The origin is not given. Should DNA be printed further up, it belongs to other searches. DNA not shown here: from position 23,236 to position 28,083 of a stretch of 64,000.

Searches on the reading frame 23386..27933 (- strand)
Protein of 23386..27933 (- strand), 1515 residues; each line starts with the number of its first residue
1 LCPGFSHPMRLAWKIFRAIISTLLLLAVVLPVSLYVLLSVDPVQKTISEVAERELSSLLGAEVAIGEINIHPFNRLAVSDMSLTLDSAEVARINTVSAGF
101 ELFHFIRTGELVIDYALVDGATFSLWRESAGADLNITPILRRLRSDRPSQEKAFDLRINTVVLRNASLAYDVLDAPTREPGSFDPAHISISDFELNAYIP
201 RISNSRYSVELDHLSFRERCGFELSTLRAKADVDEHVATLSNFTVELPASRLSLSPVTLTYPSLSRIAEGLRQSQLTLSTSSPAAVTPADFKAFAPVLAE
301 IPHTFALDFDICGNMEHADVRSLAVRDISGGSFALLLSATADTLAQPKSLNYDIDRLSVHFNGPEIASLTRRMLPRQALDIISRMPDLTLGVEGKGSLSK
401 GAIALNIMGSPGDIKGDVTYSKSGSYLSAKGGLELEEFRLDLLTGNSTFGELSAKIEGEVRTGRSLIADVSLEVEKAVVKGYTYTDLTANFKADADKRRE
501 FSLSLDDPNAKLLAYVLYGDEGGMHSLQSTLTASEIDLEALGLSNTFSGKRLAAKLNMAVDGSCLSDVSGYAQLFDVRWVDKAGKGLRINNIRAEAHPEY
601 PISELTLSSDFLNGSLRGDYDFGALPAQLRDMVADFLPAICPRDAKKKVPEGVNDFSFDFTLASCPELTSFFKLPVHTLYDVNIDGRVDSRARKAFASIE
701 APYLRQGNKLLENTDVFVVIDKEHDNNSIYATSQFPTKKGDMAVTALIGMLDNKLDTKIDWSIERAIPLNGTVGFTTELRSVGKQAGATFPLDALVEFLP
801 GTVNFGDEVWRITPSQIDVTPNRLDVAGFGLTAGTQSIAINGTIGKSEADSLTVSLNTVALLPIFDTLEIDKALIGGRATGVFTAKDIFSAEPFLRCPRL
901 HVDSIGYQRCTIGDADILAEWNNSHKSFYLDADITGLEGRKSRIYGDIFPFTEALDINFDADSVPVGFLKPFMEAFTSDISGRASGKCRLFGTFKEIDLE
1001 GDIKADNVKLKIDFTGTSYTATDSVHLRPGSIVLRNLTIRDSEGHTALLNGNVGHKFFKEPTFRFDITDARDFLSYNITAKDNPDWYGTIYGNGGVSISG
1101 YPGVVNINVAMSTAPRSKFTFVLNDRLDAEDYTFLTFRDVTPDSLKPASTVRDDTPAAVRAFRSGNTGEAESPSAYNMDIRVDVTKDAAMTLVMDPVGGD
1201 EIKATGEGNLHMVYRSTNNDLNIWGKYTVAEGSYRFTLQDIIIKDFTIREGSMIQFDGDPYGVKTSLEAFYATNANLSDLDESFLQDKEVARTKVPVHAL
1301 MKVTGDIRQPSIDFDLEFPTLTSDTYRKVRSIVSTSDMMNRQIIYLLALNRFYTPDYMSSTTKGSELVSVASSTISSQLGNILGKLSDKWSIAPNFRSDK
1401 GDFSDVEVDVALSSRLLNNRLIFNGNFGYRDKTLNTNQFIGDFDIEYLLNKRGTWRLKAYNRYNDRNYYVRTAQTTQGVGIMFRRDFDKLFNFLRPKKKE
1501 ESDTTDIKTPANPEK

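Call 85: search_protein_families(library=pfam, max_evalue=0.0001, proteins=[window:23386-27933:-])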
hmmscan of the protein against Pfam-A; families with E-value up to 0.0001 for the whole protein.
window:23386-27933:- (1515 aa): 3 families
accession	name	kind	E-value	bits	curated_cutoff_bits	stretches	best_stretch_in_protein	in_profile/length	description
PF04357.19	TamB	-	7.8e-55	187.1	22.4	1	1036-1487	2-381/381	TamB, inner membrane protein subunit of TAM complex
PF05359.17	DUF748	-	1.1e-11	44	50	1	25-194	18-188/1037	Domain of Unknown Function (DUF748)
PF13116.12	YhdP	-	8.1e-05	21.1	46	0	9-172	1-156/1224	YhdP protein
